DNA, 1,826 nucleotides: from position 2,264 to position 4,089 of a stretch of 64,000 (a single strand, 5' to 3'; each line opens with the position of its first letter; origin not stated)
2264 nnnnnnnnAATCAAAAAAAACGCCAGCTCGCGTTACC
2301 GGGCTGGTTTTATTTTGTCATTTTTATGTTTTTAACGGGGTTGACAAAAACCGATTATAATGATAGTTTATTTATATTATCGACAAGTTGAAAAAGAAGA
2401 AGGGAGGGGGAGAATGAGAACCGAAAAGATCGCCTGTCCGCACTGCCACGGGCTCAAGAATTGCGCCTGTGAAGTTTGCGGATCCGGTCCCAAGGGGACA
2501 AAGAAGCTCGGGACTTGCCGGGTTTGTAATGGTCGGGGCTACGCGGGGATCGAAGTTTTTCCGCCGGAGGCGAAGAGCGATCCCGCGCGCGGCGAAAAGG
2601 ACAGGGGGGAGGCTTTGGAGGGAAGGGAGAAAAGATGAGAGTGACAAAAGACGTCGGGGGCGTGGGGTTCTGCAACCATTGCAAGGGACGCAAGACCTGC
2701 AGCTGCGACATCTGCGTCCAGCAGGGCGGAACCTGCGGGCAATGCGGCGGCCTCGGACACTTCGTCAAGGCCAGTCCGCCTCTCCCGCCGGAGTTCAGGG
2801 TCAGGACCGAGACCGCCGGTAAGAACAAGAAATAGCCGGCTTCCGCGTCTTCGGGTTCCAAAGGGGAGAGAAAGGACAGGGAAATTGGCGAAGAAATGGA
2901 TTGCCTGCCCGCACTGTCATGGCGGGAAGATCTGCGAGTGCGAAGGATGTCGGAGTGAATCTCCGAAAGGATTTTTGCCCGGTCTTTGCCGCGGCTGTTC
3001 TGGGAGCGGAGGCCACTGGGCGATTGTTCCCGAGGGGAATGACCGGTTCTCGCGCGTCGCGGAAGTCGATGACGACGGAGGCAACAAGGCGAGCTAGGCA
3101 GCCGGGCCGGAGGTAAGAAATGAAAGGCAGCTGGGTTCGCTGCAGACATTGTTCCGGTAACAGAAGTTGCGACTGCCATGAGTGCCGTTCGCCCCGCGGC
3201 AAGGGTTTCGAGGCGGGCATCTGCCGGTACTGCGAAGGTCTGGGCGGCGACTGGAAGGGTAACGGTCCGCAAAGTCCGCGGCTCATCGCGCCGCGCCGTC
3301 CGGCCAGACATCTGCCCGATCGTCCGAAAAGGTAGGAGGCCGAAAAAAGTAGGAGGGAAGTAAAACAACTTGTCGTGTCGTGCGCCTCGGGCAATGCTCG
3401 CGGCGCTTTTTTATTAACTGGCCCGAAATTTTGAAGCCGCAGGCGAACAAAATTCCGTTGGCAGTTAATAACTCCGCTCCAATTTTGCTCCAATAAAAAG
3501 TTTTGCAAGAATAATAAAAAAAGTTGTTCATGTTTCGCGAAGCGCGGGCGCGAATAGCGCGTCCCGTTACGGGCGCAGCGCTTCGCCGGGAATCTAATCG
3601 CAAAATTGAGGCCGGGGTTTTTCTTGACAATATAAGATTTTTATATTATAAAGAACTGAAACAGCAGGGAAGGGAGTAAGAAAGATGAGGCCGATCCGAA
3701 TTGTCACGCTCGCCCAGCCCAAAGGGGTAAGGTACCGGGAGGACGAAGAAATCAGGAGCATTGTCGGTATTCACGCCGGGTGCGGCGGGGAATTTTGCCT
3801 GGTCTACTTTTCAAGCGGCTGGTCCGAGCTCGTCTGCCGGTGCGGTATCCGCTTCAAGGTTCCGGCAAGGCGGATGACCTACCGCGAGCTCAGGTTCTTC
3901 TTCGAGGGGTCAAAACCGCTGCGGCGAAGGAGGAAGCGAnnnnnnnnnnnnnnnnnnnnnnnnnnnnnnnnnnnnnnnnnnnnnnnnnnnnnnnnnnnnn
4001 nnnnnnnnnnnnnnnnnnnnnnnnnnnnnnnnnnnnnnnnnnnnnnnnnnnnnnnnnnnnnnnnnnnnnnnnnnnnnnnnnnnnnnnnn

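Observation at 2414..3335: Tandem array of four stand-alone small proteins with the DnaJ cysteine-rich (CxxCxGxG) architecture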

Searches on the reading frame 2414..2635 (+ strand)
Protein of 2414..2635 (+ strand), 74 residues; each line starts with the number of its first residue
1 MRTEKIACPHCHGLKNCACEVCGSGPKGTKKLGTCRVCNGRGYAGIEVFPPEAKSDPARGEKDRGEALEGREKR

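Call 8: search_protein_families(library=pfam, max_evalue=1, proteins=[window:2414-2635:+])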
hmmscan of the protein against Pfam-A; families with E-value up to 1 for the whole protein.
window:2414-2635:+ (74 aa): 1 family
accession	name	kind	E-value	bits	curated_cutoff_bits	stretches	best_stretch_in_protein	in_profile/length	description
PF00684.25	DnaJ_CXXCXGXG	-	0.36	11.6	32.7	0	19-43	1-26/65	DnaJ central domain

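Call 12: find_homologous_proteins(query=A1, max_evalue=0.01)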
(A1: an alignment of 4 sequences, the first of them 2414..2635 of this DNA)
Query A1 (4 sequences) (74 aa, profile of the alignment): 2 proteins with E <= 0.01 among 6 candidates.
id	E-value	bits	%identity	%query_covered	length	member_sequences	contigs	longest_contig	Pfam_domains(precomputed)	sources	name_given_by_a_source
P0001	3.1e-19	87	53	20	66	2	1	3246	-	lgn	-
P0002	3.2e-19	87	86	88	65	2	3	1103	-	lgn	-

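Call 14: find_encoding_contigs(protein=P0001, flank=10000)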
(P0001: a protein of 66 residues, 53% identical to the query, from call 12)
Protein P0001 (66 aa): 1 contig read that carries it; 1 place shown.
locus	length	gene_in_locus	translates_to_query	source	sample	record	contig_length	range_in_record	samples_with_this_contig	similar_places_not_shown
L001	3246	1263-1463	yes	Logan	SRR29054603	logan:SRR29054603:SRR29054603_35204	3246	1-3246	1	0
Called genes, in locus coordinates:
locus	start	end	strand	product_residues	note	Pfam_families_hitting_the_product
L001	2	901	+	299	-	?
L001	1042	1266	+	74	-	-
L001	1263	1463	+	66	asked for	-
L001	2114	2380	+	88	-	-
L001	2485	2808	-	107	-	-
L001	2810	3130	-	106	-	-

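Call 15: find_encoding_contigs(protein=P0002, flank=10000)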
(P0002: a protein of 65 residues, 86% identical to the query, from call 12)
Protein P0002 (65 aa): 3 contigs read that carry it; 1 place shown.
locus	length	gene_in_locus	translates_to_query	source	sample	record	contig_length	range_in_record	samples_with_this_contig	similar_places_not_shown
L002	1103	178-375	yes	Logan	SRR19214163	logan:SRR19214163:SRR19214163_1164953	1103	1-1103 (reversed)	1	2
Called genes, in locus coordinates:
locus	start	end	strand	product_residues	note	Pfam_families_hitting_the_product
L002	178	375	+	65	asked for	-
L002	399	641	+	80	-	-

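Call 51: search_protein_families(library=phrogs, max_evalue=0.01, proteins=[window:2414-2635:+])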
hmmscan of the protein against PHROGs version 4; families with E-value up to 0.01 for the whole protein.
window:2414-2635:+ (74 aa): 1 family
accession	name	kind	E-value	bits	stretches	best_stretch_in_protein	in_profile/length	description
phrog_6504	-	unknown function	0.0053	17.9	1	4-46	6-48/61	-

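Call 52: search_protein_families(library=ncbifam, max_evalue=0.1, proteins=[window:2414-2635:+])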
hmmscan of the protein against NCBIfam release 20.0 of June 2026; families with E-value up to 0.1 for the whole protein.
window:2414-2635:+ (74 aa): 0 families

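Call 72: list_cluster_members(proteins=[window:2414-2635:+, window:2635-2832:+, window:2885-3094:+, window:3120-3332:+, window:3685-3939:+, window:56578-58203:+, window:6615-7631:+, P0007])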
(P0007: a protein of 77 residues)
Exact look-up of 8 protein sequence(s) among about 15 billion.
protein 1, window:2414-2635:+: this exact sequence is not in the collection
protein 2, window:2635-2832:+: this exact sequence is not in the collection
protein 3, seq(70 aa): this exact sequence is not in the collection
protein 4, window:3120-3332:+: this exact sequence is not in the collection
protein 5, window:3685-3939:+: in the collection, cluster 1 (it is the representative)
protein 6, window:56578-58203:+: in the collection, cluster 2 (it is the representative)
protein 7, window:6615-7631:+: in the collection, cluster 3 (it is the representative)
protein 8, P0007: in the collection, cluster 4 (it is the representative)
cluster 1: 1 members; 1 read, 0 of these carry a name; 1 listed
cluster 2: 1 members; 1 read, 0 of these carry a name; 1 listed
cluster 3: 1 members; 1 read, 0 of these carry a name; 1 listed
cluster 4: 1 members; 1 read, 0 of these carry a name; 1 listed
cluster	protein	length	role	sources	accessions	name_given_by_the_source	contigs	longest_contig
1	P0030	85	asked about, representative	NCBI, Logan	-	-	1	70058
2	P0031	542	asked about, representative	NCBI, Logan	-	-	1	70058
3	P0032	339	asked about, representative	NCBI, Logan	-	-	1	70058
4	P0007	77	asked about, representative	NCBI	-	-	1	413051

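Call 85: search_protein_families(library=padloc, max_evalue=0.01, proteins=[window:2414-2635:+])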
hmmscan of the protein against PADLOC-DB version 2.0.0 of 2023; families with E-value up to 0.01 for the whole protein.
window:2414-2635:+ (74 aa): 0 families

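Call 94: search_dna_similar(query=window:2414-2635:+, collection=phages, mode=protein, max_evalue=1, max_rows=15)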
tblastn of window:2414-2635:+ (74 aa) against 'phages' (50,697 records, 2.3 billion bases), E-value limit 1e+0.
No match.

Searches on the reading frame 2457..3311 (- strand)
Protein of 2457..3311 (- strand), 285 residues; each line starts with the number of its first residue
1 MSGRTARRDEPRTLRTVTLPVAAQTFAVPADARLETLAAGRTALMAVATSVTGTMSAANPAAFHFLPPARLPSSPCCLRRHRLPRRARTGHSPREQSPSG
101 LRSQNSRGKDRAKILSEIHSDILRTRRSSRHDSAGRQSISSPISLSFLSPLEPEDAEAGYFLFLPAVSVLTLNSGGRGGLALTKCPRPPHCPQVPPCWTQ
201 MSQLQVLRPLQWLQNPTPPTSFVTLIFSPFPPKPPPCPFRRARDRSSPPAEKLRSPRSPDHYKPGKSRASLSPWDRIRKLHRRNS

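Call 101: list_cluster_members(proteins=[window:2457-3368:-, window:2457-3311:-, window:2457-3179:-, window:2457-3149:-, window:2360-2635:+, window:3942-4202:+, window:3939-4202:+, window:4319-4645:-, window:4647-4964:-, window:979-2268:+])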
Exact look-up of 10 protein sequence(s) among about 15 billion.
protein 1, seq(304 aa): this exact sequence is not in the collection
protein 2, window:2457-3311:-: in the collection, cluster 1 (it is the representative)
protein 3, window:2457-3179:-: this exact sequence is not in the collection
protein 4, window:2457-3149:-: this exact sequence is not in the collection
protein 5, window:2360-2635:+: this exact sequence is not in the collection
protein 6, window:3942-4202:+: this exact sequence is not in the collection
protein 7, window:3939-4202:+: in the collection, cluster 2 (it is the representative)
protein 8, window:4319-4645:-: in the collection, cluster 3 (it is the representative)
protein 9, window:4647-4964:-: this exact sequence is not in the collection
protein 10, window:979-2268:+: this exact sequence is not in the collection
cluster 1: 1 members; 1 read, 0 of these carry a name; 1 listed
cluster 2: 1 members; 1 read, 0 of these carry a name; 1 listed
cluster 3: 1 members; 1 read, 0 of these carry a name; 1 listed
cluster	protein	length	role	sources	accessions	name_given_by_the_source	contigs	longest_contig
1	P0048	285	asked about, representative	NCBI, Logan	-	-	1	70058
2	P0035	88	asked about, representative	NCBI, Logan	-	-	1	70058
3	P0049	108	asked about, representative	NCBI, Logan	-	-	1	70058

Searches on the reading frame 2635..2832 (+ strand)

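Call 8: search_protein_families(library=pfam, max_evalue=1, proteins=[window:2635-2832:+])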
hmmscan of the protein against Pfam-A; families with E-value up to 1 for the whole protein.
window:2635-2832:+ (66 aa): 0 families

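Call 51: search_protein_families(library=phrogs, max_evalue=0.01, proteins=[window:2635-2832:+])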
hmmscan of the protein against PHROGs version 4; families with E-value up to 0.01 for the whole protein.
window:2635-2832:+ (66 aa): 0 families

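Call 52: search_protein_families(library=ncbifam, max_evalue=0.1, proteins=[window:2635-2832:+])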
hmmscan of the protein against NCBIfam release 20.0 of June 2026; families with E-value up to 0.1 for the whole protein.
window:2635-2832:+ (66 aa): 1 family
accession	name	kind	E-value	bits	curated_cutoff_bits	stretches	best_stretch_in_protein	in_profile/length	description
NF052586.1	RnaseECyano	equivalog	0.08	11.3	900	1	23-56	386-415/619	ribonuclease E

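Call 85: search_protein_families(library=padloc, max_evalue=0.01, proteins=[window:2635-2832:+])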
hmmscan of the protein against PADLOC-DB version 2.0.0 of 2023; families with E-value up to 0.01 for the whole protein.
window:2635-2832:+ (66 aa): 0 families

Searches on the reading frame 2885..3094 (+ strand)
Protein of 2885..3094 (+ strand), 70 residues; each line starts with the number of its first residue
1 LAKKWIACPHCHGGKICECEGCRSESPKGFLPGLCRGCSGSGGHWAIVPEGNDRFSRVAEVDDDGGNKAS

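Call 8: search_protein_families(library=pfam, max_evalue=1, proteins=[window:2885-3094:+])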
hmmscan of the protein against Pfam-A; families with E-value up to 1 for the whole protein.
window:2885-3094:+ (70 aa): 0 families

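Call 23: find_related_loci(query=window:2885-3094:+, collection=genome_contigs, flank=10000)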
Query window:2885-3094:+ (70 aa) in genome_contigs; peptide patterns used: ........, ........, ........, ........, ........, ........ (x = any residue, [..] = any of these).
600 stretches matched a pattern, but none encodes a relative of the query by tblastn (E <= 1e-3).

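Call 51: search_protein_families(library=phrogs, max_evalue=0.01, proteins=[window:2885-3094:+])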
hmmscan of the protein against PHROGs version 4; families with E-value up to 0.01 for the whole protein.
window:2885-3094:+ (70 aa): 0 families

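Call 52: search_protein_families(library=ncbifam, max_evalue=0.1, proteins=[window:2885-3094:+])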
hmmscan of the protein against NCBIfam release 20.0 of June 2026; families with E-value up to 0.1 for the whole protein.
window:2885-3094:+ (70 aa): 0 families

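Call 53: predict_structure(alignment_id=A6)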
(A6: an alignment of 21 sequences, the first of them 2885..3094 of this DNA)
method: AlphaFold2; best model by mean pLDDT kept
length: 70 residues; sequences in the alignment: 21
mean_pLDDT: 81.8   pTM: 0.53
mean pLDDT of the five models: 81.8, 80.6, 77.9, 74.7, 71.5
residues with pLDDT >= 90: 39; 70-90: 10; 50-70: 21; < 50: 0
segments of 3 or more residues with pLDDT < 50: none
pLDDT, mean of each block of 10 residues (from residue 1): 90 94 91 94 89 56 60
secondary structure, 60 per line:
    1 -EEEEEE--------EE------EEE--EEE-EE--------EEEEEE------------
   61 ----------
elements in order: E2-7 E24-26 E29-31 E43-48

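Call 65: fold_search(model_id=the predicted structure, library=pdb)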
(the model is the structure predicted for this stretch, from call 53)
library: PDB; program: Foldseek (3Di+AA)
matches with E <= 10: 32; with E <= 0.001: 0
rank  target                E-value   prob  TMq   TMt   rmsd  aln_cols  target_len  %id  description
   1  7zhs_E                8.2e-01  0.08  0.21  0.11   9.9        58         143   21  3D reconstruction of the cylindrical assembly of DnaJA2 delta G/F by imposing D5 symmetry (released 2023-07-26)
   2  7zhs_H                8.2e-01  0.08  0.21  0.11   9.9        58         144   21  3D reconstruction of the cylindrical assembly of DnaJA2 delta G/F by imposing D5 symmetry (released 2023-07-26)
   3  7zhs_A                1.1e+00  0.08  0.21  0.07   9.9        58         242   21  3D reconstruction of the cylindrical assembly of DnaJA2 delta G/F by imposing D5 symmetry (released 2023-07-26)
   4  2ctt_MODEL_1_A        1.8e+00  0.38  0.35  0.26   3.5        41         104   22  Solution structure of zinc finger domain from human DnaJ subfamily A menber 3 (released 2005-11-24)
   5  7ubj_B                1.9e+00  0.21  0.33  0.17   5.4        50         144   20  Transcription antitermination factor Qlambda, type-I crystal (released 2022-09-28)
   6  2bx9_A                3.3e+00  0.10  0.31  0.40   7.2        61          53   23  Crystal structure of B.subtilis Anti-TRAP protein, an antagonist of TRAP-RNA interactions (released 2005-11-30)
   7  9gxk_A                3.5e+00  0.35  0.38  0.04   2.6        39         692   20  C. thermocellum UvrA (basal conformation) (released 2025-12-24)
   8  1u0m_A                3.8e+00  0.06  0.19  0.05   6.1        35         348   14  Crystal Structure of 1,3,6,8-Tetrahydroxynaphthalene Synthase (THNS) from Streptomyces coelicolor A3(2): a Bacterial T (released 2004-09-14)
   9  3uwx_A                4.0e+00  0.30  0.36  0.03   2.6        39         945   23  Crystal structure of UvrA-UvrB complex (released 2012-02-08)
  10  9ga5_A                4.3e+00  0.25  0.36  0.04   2.6        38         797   18  MtUvrA2 bound to endogenous E. coli DNA (released 2025-04-23)
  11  4mo1_B                4.3e+00  0.12  0.33  0.17   5.4        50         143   20  Crystal structure of antitermination protein Q from bacteriophage lambda. Northeast Structural Genomics Consortium tar (released 2013-09-25)
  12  9gxm_A                4.9e+00  0.15  0.32  0.04   3.7        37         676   27  C. thermocellum UvrA in complex with unmodified DNA and AMPPNP (basal conformation) (released 2025-12-24)
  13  9gxp_A                5.2e+00  0.23  0.37  0.04   2.6        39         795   20  C. thermocellum UvrA in complex with DNA with an abasic site (basal conformation) (released 2025-12-24)
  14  9gxu_A                5.2e+00  0.21  0.36  0.04   2.7        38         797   21  C. thermocellum UvrA (K647A) in complex with DNA with a fluorescein modification (basal conformation) (released 2025-12-24)
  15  9gxv_A                5.6e+00  0.21  0.36  0.04   2.6        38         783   21  C. thermocellum UvrA in complex with DNA with a fluorescein modification and ADP (basal conformation) (released 2025-12-24)
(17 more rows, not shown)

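Call 66: fold_search(model_id=the predicted structure, library=viral)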
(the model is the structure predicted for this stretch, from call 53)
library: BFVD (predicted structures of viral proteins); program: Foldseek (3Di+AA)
matches with E <= 10: 89; with E <= 0.001: 0
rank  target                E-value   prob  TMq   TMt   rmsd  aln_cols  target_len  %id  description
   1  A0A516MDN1            9.3e-02  0.99  0.48  0.52   2.6        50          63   28  (no name in the UniProt tables at hand)
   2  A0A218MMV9            9.3e-02  0.96  0.48  0.47  10.8        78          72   18  Uncharacterized protein [uncultured virus]
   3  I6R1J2                1.3e-01  0.99  0.48  0.48   3.3        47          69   23  (no name in the UniProt tables at hand)
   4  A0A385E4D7            1.4e-01  0.97  0.39  0.16   3.6        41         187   32  Uncharacterized protein [Vibrio phage vB_VpS_PG07]
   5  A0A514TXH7            1.4e-01  0.96  0.48  0.46  13.2        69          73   19  (no name in the UniProt tables at hand)
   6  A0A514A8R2            1.7e-01  0.97  0.44  0.23   4.0        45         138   27  Zinc binding domain protein [Pantoea phage Kyle]
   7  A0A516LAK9            1.8e-01  0.75  0.39  0.45   8.7        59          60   29  (no name in the UniProt tables at hand)
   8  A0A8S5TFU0            1.9e-01  0.98  0.45  0.16   2.7        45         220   18  Cysteine-rich protein [Siphoviridae sp. ctbgC51]
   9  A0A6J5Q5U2            2.5e-01  0.92  0.44  0.35   4.7        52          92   19  Uncharacterized protein [uncultured Caudovirales phage]
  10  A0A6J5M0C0            2.5e-01  0.91  0.46  0.40   4.4        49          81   26  Uncharacterized protein [uncultured Caudovirales phage]
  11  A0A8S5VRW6            2.5e-01  0.90  0.49  0.11   5.9        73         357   16  (no name in the UniProt tables at hand)
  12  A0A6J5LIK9            2.7e-01  0.72  0.44  0.36   8.3        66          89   20  Uncharacterized protein [uncultured Caudovirales phage]
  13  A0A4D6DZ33            3.3e-01  0.94  0.40  0.33   2.5        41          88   20  Uncharacterized protein [Escherichia phage Lidtsur]
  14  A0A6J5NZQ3            3.3e-01  0.77  0.37  0.25   4.1        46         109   20  Uncharacterized protein [uncultured Caudovirales phage]
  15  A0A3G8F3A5            3.5e-01  0.85  0.40  0.30   3.0        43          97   26  (no name in the UniProt tables at hand)
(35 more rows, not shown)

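Call 85: search_protein_families(library=padloc, max_evalue=0.01, proteins=[window:2885-3094:+])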
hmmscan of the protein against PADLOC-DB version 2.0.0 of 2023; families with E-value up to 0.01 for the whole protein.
window:2885-3094:+ (70 aa): 0 families

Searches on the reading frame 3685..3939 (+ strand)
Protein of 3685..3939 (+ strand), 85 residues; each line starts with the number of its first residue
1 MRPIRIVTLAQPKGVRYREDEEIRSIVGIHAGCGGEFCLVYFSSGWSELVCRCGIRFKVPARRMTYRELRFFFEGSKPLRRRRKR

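Call 8: search_protein_families(library=pfam, max_evalue=1, proteins=[window:3685-3939:+])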
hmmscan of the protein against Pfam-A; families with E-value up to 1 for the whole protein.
window:3685-3939:+ (85 aa): 0 families

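Call 51: search_protein_families(library=phrogs, max_evalue=0.01, proteins=[window:3685-3939:+])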
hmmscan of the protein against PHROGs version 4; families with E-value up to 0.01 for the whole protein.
window:3685-3939:+ (85 aa): 0 families

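Call 52: search_protein_families(library=ncbifam, max_evalue=0.1, proteins=[window:3685-3939:+])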
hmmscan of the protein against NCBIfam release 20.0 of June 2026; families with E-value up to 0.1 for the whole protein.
window:3685-3939:+ (85 aa): 0 families

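Call 73: find_encoding_contigs(protein=window:3685-3939:+, flank=4000)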
Protein window:3685-3939:+ (85 aa): no gene with exactly this product is on record in the collection.

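Call 85: search_protein_families(library=padloc, max_evalue=0.01, proteins=[window:3685-3939:+])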
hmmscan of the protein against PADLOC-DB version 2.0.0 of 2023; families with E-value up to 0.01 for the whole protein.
window:3685-3939:+ (85 aa): 0 families
